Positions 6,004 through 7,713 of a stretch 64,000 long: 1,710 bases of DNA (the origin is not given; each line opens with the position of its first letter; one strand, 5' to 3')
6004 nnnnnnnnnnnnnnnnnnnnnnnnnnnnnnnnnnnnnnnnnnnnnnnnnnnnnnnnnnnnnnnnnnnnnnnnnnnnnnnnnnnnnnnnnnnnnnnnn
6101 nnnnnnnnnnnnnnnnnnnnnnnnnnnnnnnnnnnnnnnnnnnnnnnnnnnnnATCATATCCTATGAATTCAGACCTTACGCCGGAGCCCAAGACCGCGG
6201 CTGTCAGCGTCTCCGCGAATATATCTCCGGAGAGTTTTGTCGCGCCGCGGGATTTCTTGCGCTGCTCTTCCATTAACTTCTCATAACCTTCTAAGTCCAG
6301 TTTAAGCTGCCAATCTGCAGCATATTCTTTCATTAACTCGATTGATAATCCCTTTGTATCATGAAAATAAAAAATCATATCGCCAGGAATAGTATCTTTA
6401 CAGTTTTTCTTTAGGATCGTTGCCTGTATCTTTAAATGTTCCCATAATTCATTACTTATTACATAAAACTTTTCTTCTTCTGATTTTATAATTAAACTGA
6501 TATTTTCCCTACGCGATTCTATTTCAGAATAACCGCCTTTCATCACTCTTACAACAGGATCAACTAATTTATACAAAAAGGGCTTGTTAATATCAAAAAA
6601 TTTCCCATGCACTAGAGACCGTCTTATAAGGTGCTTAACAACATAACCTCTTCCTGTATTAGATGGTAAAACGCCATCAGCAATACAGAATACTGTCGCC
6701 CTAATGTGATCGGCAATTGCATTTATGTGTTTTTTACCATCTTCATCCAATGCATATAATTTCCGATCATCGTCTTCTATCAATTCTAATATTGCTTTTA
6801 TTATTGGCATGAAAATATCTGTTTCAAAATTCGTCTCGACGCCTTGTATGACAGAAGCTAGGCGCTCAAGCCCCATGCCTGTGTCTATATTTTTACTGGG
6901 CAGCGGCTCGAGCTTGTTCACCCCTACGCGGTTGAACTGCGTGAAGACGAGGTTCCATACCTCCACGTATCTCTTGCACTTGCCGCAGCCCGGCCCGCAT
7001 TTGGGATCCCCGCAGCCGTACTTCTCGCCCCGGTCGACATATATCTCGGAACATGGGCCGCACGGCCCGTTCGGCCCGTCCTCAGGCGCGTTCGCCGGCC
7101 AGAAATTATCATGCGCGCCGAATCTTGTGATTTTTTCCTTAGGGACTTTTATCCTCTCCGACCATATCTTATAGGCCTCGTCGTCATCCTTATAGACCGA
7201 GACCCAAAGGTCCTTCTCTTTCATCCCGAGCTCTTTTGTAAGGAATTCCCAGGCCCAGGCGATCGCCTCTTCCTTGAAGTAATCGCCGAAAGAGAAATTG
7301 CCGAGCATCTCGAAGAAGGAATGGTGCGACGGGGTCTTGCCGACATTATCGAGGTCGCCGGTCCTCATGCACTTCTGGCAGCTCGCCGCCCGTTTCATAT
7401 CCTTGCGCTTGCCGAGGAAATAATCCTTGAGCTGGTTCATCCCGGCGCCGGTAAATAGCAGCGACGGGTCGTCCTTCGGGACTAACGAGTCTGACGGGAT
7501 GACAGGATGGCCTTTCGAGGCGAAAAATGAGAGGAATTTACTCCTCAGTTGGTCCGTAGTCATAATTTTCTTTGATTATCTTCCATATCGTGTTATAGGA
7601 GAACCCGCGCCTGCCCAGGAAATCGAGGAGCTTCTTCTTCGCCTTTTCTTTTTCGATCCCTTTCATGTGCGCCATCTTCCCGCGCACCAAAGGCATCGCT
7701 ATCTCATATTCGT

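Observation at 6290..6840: AT-rich mosaic block inside alaS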

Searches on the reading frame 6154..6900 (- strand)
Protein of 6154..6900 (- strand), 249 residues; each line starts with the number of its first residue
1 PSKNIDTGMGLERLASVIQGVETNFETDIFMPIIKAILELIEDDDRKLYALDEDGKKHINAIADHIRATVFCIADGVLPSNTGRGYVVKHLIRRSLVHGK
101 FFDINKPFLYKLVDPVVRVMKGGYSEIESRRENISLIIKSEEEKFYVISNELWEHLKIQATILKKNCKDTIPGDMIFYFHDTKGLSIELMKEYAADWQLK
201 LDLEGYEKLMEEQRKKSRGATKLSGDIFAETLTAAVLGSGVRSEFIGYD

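Call 63: search_solved_structures(query=window:6154-6900:-, max_evalue=0.00001, show_alignments=5)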
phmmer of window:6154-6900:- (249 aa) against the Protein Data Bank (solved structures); distinct sequences matched with E-value up to 0.00001: 15.
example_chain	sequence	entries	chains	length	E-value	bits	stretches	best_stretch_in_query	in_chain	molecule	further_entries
3htz_A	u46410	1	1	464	6.2e-46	160.4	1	1-224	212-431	Alanyl-tRNA synthetase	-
1riq_A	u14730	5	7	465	6.3e-46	160.4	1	1-224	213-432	Alanyl-tRNA synthetase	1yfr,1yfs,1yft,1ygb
9jdn_A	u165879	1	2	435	1.8e-43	152.3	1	1-219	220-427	Alanine--tRNA ligase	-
9jc7_A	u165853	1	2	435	1.8e-43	152.3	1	1-219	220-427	Alanine--tRNA ligase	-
3hxu_A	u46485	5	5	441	6.8e-41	143.9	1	1-221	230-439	Alanyl-tRNA synthetase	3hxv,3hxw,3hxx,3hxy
3hxz_A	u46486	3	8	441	4.7e-40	141.1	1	1-221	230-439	Alanyl-tRNA synthetase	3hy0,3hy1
4xem_A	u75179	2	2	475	2.6e-29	106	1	1-219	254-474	Alanine--tRNA ligase, cytoplasmic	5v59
5knn_A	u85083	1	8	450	5.7e-29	104.8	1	1-210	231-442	Alanine--tRNA ligase, cytoplasmic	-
4xeo_A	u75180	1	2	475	1.3e-28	103.7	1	1-219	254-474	Alanine--tRNA ligase, cytoplasmic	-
9x2i_A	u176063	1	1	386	1.7e-22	83.7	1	1-145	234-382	Alanine--tRNA ligase, cytoplasmic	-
9x2h_A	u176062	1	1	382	1.7e-22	83.6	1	1-145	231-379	Alanine--tRNA ligase, cytoplasmic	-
9x2j_A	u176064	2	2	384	2e-22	83.4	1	1-145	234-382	Alanine--tRNA ligase, cytoplasmic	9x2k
2zze_A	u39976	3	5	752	3.6e-15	59.7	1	59-209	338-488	Alanyl-tRNA synthetase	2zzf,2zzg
2ztg_A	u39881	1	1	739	2.6e-09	40.4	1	59-203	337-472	Alanyl-tRNA synthetase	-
3wqy_A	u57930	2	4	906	4.1e-09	39.8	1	59-203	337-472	Alanine--tRNA ligase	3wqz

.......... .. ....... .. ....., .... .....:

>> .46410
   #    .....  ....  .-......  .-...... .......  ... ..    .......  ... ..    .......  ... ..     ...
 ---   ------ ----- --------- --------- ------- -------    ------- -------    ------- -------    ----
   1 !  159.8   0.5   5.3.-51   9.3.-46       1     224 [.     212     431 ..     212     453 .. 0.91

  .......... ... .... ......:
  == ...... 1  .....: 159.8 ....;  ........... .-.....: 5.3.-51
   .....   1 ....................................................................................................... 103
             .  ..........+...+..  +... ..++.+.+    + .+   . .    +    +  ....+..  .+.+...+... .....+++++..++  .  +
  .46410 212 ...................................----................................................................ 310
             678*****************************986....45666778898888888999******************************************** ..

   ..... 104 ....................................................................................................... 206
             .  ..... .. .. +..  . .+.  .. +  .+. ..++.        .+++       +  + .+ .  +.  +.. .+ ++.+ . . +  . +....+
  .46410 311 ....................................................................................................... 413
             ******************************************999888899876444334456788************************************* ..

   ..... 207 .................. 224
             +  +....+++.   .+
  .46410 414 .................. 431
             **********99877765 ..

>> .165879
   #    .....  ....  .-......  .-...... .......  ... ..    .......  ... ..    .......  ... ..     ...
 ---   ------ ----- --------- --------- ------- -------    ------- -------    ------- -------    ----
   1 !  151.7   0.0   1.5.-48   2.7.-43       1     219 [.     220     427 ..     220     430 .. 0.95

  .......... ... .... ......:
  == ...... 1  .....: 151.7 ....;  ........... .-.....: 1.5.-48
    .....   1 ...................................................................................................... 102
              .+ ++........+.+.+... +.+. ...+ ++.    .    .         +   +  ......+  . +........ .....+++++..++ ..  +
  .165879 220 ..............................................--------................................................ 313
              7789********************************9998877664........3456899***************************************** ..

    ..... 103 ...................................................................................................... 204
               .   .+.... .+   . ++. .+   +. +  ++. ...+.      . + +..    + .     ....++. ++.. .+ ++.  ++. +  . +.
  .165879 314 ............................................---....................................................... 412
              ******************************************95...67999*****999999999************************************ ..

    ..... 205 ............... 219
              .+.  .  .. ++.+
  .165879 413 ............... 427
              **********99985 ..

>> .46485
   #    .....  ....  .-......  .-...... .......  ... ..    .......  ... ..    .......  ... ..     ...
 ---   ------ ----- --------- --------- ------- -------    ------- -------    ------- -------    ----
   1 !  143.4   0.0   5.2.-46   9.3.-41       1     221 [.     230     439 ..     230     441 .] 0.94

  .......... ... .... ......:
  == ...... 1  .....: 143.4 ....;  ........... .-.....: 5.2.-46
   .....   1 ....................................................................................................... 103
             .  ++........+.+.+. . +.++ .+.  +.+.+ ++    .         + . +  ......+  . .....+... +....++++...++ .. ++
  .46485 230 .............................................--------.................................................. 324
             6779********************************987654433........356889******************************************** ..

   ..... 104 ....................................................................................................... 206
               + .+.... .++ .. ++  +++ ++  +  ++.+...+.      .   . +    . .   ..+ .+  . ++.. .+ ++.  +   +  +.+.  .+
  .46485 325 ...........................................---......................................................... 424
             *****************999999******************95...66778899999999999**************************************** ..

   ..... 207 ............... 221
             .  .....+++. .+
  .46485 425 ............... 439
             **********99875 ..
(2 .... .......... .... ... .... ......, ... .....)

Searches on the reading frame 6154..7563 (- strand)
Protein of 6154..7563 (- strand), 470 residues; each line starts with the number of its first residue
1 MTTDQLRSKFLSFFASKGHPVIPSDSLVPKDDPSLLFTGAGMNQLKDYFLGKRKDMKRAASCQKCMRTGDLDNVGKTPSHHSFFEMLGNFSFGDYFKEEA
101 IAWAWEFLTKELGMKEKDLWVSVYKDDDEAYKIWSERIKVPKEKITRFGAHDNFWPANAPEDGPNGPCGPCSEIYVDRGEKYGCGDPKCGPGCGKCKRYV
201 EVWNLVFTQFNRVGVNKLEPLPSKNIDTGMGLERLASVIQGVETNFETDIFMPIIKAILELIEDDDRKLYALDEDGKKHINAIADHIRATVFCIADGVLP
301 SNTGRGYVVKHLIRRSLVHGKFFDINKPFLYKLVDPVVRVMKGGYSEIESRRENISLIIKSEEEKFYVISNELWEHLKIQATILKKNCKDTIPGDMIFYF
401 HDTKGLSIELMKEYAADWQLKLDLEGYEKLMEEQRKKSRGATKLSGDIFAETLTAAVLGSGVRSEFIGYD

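Call 47: search_solved_structures(query=window:6154-7563:-, max_evalue=1e-20, show_alignments=2)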
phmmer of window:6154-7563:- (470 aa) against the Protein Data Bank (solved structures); distinct sequences matched with E-value up to 1e-20: 13.
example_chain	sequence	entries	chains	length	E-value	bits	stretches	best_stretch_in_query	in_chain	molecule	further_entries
1riq_A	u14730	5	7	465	3.3e-123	415.4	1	3-445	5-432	Alanyl-tRNA synthetase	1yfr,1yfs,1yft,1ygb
3htz_A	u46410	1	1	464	3.3e-123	415.3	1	3-445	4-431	Alanyl-tRNA synthetase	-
9jc7_A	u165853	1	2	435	5.3e-123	414.7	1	1-440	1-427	Alanine--tRNA ligase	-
9jdn_A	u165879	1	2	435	1e-122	413.7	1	1-440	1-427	Alanine--tRNA ligase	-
3hxu_A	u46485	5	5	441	1.3e-117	396.9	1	2-442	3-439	Alanyl-tRNA synthetase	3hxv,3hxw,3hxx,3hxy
3hxz_A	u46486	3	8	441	9.1e-117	394.1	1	2-442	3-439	Alanyl-tRNA synthetase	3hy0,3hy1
4xem_A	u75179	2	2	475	3.6e-80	273.4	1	2-440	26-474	Alanine--tRNA ligase, cytoplasmic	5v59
5knn_A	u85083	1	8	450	7.6e-80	272.4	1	2-431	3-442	Alanine--tRNA ligase, cytoplasmic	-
4xeo_A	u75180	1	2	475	1.8e-79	271.1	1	2-440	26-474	Alanine--tRNA ligase, cytoplasmic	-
9x2i_A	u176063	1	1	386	1.6e-73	251.5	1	2-366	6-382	Alanine--tRNA ligase, cytoplasmic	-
9x2h_A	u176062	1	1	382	1.6e-73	251.5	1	2-366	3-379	Alanine--tRNA ligase, cytoplasmic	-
9x2j_A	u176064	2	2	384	1.8e-73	251.3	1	2-366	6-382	Alanine--tRNA ligase, cytoplasmic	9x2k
2zze_A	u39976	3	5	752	5.1e-27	98.1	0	280-431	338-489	Alanyl-tRNA synthetase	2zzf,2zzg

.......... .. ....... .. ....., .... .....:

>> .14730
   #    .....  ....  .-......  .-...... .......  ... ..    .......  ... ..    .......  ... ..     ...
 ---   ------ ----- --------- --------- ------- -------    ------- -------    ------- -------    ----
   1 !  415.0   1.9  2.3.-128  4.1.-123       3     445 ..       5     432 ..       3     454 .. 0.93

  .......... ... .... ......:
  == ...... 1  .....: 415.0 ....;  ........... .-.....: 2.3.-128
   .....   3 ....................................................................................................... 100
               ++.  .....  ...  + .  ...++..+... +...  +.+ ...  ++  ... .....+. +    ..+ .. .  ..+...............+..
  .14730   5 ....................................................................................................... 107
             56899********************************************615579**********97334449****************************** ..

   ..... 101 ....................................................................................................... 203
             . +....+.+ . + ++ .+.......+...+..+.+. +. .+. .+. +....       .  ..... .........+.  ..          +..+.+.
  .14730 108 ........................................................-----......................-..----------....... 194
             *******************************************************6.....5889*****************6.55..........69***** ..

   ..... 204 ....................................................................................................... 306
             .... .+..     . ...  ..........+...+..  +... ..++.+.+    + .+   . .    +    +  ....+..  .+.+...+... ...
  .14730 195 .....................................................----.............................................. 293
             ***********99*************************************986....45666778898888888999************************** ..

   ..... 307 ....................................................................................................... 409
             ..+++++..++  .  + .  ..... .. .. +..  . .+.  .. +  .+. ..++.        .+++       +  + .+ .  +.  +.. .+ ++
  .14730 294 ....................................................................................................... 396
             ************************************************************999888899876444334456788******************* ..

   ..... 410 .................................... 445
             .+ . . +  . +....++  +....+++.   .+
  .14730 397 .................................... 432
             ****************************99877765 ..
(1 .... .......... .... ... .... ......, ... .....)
